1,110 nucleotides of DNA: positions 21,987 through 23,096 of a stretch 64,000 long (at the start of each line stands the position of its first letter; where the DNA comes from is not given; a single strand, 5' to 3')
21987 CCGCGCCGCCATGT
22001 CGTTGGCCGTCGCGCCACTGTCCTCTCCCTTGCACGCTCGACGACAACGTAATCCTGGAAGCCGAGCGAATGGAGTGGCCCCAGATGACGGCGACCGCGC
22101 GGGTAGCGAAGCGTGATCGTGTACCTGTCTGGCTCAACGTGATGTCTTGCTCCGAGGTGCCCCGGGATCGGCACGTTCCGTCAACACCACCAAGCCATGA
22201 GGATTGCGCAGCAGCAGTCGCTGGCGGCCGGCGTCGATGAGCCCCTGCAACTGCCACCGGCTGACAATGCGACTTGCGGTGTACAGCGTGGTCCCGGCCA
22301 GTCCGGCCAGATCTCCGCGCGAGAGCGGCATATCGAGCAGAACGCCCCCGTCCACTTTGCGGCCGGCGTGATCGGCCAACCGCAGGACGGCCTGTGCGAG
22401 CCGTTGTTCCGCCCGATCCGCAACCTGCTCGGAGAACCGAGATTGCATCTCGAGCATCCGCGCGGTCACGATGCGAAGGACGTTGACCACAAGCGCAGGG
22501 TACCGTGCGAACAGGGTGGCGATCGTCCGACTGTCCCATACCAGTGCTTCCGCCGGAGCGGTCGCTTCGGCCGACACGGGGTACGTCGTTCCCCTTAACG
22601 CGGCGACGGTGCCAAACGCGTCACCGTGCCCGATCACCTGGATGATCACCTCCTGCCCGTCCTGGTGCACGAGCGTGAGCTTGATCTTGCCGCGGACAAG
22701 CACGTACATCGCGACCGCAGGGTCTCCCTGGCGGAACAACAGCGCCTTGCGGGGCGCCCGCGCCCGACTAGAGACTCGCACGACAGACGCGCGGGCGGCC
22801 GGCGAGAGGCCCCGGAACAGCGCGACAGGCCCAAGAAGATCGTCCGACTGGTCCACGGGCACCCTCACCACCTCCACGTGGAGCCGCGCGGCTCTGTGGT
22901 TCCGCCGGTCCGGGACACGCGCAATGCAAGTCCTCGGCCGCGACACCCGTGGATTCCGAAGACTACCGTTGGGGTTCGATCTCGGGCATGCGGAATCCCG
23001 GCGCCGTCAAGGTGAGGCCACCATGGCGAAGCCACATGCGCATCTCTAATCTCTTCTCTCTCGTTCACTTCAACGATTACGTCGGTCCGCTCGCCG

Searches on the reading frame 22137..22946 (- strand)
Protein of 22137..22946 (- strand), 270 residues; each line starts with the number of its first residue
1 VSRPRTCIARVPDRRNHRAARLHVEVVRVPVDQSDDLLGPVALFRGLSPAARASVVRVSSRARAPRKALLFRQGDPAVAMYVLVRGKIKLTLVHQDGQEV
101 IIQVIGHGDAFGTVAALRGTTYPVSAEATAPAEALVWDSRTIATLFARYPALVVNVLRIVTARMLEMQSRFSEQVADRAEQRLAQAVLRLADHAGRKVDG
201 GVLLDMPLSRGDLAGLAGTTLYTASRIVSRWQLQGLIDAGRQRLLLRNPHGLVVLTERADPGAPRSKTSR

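Call 11: search_protein_families(library=pfam, proteins=[window:22137-22946:-], max_evalue=0.01)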
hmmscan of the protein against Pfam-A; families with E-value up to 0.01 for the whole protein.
window:22137-22946:- (270 aa): 3 families
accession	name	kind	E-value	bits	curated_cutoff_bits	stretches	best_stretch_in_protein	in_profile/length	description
PF00027.35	cNMP_binding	-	1.7e-18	66.8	27.5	1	65-149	5-89/89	Cyclic nucleotide-binding domain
PF13545.12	HTH_Crp_2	-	6e-14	52.2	27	1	181-252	1-67/70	Crp-like helix-turn-helix domain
PF00325.26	Crp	-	8.8e-05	22.6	21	1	207-237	2-32/32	Bacterial regulatory proteins, crp family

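Call 52: find_homologous_proteins(query=window:22137-22946:-, max_evalue=1e-20)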
Query window:22137-22946:- (270 aa): 76 proteins with E <= 1e-20 among 8000 candidates.
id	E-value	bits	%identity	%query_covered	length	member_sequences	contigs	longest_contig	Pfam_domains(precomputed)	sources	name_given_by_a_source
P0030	2.7e-147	507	100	90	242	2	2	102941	PF13545.13,PF00027.36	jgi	-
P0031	1.6e-120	420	76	100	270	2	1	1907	PF13545.13,PF00027.36,PF00325.27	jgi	jgi:CRP/FNR family transcriptional regulator, nitrogen oxide reductase regulator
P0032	2.7e-92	327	83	71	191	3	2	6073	PF13545.13,PF00027.36,PF00325.27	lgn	-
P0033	5.2e-77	277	70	70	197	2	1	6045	PF13545.13,PF00027.36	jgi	-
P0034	1.1e-73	266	56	89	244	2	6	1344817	PF13545.13,PF00027.36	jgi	-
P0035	8.8e-73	263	56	87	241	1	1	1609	PF13545.13,PF00027.36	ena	-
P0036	1.5e-71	259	61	83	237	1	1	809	PF13545.13,PF00027.36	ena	-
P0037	1.8e-71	259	59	84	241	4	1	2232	PF12802.14,PF13545.13,PF00027.36,PF00325.27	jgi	-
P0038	2.5e-69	252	59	82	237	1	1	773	PF13545.13,PF00027.36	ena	-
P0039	6.2e-69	251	65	71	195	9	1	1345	PF13545.13,PF00027.36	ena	-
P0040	1.7e-68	249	57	83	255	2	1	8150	PF12802.14,PF13545.13,PF00027.36,PF00325.27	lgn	-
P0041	1.2e-67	246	51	87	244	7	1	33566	PF12802.14,PF13545.13,PF00027.36,PF00325.27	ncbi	-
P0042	5.5e-61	224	61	66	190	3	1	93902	PF13545.13,PF00027.36,PF00325.27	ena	-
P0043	1.7e-58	216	47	86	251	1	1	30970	PF13545.13,PF00027.36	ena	-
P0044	1.2e-57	214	46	84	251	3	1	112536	PF13545.13,PF00027.36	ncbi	ncbi:MAG: Crp/Fnr family transcriptional regulator [bacterium]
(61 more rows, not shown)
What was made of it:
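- Tried and rejected: The nearest named homologues of the Crp/Fnr protein are 'bacterium', Armatimonadota and Rokubacteria MAGs at <= 48% identity, so the phylum is unresolved (call 52).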

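Call 53: search_solved_structures(query=P0030, max_evalue=0.00001, show_alignments=3)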
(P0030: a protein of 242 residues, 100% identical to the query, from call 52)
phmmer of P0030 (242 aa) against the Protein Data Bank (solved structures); distinct sequences matched with E-value up to 0.00001: 53.
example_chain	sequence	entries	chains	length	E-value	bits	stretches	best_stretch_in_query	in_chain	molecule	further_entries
4byy_A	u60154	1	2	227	1.4e-20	77.3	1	8-216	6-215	TRANSCRIPTIONAL REGULATOR, CRP/FNR FAMILY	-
4cyd_A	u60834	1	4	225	1.7e-20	77.1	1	8-216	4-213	PROBABLE TRANSCRIPTION REGULATOR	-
3r6s_A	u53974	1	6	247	1.7e-20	77.1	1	8-216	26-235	transcription regulator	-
3d0s_A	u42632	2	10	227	3.6e-18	69.4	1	6-217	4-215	TRANSCRIPTIONAL REGULATORY PROTEIN | PROBABLE TRANSCRIPTIONAL REGULATORY PROTEIN (PROBABLY CRP/ FNR-FAMILY)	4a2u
3i54_A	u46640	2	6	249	4.4e-18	69.1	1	6-217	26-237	Transcriptional regulator, Crp/Fnr family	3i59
3mzh_A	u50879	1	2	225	4.7e-18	69.1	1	7-217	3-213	PROBABLE TRANSCRIPTIONAL REGULATORY PROTEIN (PROBABLY CRP/FNR-FAMILY)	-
3h3u_A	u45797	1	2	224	6.6e-18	68.6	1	7-217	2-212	PROBABLE TRANSCRIPTIONAL REGULATORY PROTEIN (PROBABLY CRP/FNR-FAMILY)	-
3h3z_A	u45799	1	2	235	1.1e-17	67.8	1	38-208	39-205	Cyclic nucleotide-binding protein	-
3fx3_A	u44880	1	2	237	1.2e-17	67.8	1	38-208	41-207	Cyclic nucleotide-binding protein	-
7ets_A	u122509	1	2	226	1.7e-15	60.7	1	40-224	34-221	Crp/Fnr family transcriptional regulator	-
4ev0_A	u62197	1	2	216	1.8e-14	57.4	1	15-214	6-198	Transcription regulator, Crp family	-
8h3v_X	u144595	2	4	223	4.2e-14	56.2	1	38-221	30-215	NtcA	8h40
3la2_A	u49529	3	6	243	5.5e-14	55.8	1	38-221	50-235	Global nitrogen regulator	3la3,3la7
2xgx_A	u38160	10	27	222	2.4e-13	53.7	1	38-224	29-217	GLOBAL NITROGEN REGULATOR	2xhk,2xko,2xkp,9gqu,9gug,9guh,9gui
3dkw_A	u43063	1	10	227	1e-12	51.6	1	9-214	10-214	DNR protein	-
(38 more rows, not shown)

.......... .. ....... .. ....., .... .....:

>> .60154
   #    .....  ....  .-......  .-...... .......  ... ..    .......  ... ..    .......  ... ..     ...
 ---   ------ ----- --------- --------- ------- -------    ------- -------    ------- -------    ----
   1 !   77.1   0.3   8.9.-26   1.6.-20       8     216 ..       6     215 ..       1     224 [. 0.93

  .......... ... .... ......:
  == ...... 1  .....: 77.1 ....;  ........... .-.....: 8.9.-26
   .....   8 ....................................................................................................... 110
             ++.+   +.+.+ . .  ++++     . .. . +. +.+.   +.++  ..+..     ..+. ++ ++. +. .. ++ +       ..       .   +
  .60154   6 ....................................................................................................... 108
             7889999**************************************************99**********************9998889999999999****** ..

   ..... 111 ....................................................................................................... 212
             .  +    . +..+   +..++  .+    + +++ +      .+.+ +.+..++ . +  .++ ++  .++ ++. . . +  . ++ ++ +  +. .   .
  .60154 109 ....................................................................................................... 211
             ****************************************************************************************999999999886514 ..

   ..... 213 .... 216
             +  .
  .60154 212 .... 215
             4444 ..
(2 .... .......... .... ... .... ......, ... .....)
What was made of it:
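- On Crp/Fnr-family (CRP/GlxR-type) binding site: The GlxR alignment in call 53 is independent of it.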

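Call 61: search_protein_families(library=ncbifam, proteins=[P0030], max_evalue=0.1)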
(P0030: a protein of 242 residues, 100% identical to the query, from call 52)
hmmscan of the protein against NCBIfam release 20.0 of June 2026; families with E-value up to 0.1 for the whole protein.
P0030 (242 aa): 13 families
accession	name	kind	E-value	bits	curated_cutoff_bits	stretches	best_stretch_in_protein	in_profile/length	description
NF050806.1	TransRegFixKCaul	equivalog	2.3e-15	56.4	300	1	25-220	17-206/215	transcriptional regulator FixK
NF053664.1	TransRegPtrACyano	equivalog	2.1e-12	46.8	300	1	52-217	30-188/196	Crp/Fnr family transcriptional regulator PtrA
TIGR03697.1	NtcA_cyano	equivalog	2.9e-12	46.7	244.95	1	42-223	4-187/193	global nitrogen regulator NtcA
NF006901.0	PRK09392.1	equivalog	2.1e-11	43.6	211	1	13-226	12-219/236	transcriptional activator FtrB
NF008732.0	PRK11753.1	equivalog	4.6e-11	42.6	266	1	28-212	20-204/214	cAMP-activated global transcriptional regulator CRP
NF008365.0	PRK11161.1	subfamily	1.7e-10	40.6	228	1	40-227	56-242/250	fumarate/nitrate reduction transcriptional regulator Fnr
NF052518.1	TransRegLdrP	equivalog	5.1e-10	39.7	300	1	35-224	3-184/195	transcriptional regulator LdrP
NF058543.1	ActPatMycb56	equivalog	2.4e-07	29.9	460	1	15-139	3-125/317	acetyltransferase Pat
NF041163.2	encap_f2b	equivalog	2.8e-07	30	400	1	37-136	101-201/450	family 2B encapsulin nanocompartment shell protein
NF010499.0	PRK13918.1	equivalog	9.9e-05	21.9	274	1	48-229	28-202/205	CRP/FNR family transcriptional regulator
NF045989.1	TransRegFnrLRhodb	equivalog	0.00032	20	300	1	161-217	167-224/245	transcriptional regulator FnrL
NF050815.1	TransActFtrBCaul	equivalog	0.00038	19.8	300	1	14-228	15-223/251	transcriptional activator FtrB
NF007707.0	PRK10402.1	subfamily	0.035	13.7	180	1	42-161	42-161/226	transcriptional regulator YeiL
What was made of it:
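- It does not reach the cutoff of any named NCBIfam regulator model (call 61).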

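Call 84: find_encoding_contigs(protein=P0030, flank=10000, max_places=3)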
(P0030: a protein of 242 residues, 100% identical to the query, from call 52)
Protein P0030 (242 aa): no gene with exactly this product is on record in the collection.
